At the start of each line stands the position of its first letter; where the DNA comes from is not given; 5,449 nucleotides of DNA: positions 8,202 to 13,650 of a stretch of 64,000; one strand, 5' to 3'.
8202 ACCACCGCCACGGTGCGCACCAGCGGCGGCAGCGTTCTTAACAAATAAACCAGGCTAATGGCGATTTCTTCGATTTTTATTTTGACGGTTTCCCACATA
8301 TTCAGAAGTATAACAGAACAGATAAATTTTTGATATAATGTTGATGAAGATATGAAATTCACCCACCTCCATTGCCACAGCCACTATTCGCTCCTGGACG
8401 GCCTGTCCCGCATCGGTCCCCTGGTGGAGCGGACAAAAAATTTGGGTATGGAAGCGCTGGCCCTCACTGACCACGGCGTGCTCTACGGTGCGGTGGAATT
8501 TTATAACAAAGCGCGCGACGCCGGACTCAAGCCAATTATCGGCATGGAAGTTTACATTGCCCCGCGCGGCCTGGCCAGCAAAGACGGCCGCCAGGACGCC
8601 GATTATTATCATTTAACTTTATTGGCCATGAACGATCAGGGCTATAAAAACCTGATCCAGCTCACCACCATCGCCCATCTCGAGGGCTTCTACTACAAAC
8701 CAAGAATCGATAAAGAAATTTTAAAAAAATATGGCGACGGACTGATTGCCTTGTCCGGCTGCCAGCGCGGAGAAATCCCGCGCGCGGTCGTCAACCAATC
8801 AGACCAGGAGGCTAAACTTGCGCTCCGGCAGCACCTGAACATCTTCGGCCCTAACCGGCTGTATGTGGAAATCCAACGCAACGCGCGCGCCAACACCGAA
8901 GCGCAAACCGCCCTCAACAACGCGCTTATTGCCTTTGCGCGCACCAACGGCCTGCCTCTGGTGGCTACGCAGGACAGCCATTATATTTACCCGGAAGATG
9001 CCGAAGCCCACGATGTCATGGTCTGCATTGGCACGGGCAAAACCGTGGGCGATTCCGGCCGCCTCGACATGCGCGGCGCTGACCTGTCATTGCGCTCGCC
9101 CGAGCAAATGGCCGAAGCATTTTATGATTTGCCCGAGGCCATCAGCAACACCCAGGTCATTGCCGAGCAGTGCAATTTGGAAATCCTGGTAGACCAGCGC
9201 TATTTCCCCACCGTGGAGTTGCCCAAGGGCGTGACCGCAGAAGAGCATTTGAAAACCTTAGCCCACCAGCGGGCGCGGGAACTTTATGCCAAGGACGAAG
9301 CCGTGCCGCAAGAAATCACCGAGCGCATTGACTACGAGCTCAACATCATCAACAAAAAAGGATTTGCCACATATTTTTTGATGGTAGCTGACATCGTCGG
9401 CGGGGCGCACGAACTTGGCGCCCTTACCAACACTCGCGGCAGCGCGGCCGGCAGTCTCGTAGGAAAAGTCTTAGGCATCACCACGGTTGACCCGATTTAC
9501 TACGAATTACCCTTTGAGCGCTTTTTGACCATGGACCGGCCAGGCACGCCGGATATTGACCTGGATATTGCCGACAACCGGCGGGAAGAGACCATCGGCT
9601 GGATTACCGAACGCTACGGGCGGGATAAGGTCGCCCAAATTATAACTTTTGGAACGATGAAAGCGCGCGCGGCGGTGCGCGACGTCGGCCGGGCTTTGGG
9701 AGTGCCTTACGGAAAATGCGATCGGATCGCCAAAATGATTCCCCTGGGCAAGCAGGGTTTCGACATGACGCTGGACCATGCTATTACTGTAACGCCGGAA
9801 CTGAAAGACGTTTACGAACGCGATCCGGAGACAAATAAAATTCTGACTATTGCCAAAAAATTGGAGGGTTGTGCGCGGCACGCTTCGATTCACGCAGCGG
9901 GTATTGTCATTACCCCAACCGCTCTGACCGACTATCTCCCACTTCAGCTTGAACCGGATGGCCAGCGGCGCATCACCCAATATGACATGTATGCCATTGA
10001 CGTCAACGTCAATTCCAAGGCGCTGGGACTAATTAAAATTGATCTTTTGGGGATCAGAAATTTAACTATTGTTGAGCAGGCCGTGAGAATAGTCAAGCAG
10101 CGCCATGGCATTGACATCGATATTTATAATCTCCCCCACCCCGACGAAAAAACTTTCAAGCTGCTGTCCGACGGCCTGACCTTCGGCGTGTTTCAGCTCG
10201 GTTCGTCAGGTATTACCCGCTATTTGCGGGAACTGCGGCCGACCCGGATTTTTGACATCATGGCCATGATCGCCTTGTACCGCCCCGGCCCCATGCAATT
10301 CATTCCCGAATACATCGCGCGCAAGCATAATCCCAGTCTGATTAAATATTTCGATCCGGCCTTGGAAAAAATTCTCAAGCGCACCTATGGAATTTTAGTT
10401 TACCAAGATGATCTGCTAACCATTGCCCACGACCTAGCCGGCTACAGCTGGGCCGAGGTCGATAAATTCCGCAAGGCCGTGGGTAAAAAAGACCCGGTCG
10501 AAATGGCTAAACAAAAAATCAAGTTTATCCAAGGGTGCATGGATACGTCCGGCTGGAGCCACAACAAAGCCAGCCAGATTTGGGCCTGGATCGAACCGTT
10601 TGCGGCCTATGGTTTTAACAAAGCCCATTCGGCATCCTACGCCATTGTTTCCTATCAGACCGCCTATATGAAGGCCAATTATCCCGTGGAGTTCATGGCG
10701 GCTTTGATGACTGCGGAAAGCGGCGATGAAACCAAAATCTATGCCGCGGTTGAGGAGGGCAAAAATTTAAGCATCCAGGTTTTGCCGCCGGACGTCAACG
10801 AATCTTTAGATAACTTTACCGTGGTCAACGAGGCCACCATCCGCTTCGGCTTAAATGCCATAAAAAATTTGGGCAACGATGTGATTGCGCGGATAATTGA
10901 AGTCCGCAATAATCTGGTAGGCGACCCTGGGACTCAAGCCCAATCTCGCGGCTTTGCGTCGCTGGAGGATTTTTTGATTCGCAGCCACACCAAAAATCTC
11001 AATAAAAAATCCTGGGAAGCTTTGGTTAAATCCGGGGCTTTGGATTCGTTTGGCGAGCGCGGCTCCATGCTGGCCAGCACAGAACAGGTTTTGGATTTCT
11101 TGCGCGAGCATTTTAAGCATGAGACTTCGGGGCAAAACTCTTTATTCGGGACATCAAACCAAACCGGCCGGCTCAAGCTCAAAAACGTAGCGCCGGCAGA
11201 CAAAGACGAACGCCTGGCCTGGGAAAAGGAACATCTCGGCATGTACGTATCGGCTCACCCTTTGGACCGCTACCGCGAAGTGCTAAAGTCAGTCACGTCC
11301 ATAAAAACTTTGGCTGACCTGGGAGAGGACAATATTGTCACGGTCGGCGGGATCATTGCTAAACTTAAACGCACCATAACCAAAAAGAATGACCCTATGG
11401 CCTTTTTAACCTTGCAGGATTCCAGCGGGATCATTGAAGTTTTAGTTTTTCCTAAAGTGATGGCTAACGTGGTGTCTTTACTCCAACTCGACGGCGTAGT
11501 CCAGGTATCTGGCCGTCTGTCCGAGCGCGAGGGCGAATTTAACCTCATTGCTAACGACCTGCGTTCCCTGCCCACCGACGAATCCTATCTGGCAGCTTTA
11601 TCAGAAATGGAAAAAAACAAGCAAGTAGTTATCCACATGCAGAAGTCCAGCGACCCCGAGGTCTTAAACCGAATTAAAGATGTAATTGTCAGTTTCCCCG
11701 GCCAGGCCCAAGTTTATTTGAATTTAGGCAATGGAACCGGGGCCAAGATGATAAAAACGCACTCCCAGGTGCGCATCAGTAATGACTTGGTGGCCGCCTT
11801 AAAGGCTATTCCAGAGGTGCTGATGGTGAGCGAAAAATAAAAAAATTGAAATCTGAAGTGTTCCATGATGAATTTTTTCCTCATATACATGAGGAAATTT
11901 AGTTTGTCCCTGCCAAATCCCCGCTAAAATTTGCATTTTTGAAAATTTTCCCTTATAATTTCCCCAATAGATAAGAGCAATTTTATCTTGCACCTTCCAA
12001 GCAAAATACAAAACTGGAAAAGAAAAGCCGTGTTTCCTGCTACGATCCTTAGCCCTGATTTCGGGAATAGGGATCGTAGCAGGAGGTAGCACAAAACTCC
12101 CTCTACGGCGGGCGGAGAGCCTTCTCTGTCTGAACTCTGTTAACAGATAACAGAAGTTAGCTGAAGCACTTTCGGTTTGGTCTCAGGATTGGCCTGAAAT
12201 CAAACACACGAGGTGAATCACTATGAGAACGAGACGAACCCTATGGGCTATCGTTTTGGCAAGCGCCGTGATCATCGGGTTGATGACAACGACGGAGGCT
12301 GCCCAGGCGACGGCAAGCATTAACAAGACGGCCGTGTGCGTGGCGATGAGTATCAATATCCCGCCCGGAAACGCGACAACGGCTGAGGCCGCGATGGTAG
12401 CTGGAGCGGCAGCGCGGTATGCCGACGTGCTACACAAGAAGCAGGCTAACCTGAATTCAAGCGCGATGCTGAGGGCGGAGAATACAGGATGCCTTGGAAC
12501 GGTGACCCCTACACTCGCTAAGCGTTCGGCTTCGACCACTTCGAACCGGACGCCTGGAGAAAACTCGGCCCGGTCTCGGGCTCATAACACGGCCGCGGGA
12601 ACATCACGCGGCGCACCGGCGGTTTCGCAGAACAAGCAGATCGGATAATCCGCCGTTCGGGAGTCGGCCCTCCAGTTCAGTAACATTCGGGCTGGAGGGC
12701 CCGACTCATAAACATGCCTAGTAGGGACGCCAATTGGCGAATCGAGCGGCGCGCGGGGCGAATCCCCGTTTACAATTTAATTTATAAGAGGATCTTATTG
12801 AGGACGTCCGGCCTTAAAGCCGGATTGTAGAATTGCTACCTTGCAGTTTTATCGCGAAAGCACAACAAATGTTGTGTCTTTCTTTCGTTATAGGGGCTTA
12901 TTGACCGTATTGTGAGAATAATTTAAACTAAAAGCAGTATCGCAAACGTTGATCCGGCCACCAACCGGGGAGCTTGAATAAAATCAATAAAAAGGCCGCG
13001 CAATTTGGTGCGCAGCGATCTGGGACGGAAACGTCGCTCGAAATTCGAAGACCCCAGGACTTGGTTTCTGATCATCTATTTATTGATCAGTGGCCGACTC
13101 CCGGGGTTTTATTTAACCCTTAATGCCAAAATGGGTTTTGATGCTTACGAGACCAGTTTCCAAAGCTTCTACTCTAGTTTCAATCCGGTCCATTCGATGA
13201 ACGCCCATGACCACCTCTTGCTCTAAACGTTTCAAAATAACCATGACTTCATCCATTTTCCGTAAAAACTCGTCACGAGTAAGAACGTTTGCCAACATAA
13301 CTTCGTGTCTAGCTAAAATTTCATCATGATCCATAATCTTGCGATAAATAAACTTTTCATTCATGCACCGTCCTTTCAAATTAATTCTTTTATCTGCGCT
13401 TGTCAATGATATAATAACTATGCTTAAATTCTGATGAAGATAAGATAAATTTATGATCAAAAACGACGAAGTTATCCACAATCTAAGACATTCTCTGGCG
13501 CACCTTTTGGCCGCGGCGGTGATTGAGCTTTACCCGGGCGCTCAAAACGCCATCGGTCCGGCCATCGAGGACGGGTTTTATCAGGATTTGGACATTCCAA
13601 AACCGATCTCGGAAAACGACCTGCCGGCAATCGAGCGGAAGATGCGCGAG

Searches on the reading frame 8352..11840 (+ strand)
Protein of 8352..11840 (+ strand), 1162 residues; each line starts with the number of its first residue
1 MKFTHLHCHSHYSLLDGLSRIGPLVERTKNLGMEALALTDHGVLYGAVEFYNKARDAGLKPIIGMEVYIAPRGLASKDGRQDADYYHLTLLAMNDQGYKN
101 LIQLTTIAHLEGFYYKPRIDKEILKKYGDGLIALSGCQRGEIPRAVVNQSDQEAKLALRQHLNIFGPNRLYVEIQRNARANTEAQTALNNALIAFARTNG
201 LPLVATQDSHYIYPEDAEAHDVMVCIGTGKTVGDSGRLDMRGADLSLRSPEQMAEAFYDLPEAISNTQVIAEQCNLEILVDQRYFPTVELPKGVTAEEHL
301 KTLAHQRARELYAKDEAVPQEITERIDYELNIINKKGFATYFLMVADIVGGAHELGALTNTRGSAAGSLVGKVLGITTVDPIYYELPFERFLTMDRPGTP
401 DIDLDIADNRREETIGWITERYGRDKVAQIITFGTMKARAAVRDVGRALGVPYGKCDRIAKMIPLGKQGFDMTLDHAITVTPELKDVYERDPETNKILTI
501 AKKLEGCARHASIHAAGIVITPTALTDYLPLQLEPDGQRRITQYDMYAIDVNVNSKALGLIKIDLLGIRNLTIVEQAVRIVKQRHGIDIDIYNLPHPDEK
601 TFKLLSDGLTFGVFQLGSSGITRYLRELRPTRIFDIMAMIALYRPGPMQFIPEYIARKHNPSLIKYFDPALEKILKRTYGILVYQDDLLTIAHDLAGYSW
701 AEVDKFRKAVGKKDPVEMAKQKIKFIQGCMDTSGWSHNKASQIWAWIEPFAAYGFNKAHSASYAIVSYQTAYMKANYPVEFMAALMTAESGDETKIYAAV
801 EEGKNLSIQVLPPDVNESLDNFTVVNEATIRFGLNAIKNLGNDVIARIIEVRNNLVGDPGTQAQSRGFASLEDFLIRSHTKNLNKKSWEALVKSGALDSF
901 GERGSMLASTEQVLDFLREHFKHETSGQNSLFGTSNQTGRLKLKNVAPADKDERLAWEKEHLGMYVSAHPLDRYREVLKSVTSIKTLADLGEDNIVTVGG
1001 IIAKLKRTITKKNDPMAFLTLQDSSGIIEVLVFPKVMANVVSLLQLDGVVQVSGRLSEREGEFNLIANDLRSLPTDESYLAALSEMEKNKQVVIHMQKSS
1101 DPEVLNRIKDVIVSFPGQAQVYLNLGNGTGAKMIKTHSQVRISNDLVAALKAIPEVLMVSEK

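Call 82: search_protein_families(library=pfam, max_evalue=0.00001, proteins=[window:8352-11840:+])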
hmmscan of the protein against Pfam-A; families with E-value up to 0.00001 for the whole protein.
window:8352-11840:+ (1162 aa): 5 families
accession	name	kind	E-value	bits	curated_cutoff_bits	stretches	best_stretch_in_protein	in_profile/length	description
PF07733.18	DNA_pol3_alpha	-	2.4e-84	283.5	23.9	1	298-567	1-260/260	Bacterial DNA polymerase III alpha NTPase domain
PF02811.25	PHP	-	1.7e-57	194.8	26.4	1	5-177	1-164/164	PHP domain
PF17657.6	DNA_pol3_finger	-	1.4e-52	177.8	22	1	570-731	1-164/166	Bacterial DNA polymerase III alpha subunit finger domain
PF14579.12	HHH_6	-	5.9e-22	78.1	25.6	1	808-902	2-85/90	Helix-hairpin-helix motif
PF01336.31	tRNA_anti-codon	-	6e-13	49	27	1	996-1072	1-74/75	OB-fold nucleic acid binding domain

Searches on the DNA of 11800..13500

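Call 72: search_rna_families(source=window, start=11800, end=13500, threshold=evalue, max_evalue=0.1)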
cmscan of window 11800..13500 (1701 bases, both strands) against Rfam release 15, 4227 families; matches with E-value up to 0.1: 2.
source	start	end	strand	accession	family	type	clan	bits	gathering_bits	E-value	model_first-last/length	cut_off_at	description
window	13401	13468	+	RF01165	sn2317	Gene; snRNA; snoRNA; CD-box;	-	25.4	50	0.057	1-70/70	no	Small nucleolar RNA sn2317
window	12655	12713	-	RF04204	mir-3473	Gene; miRNA;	-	23.4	71.8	0.063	1-78/78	no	mir-3473 microRNA precursor family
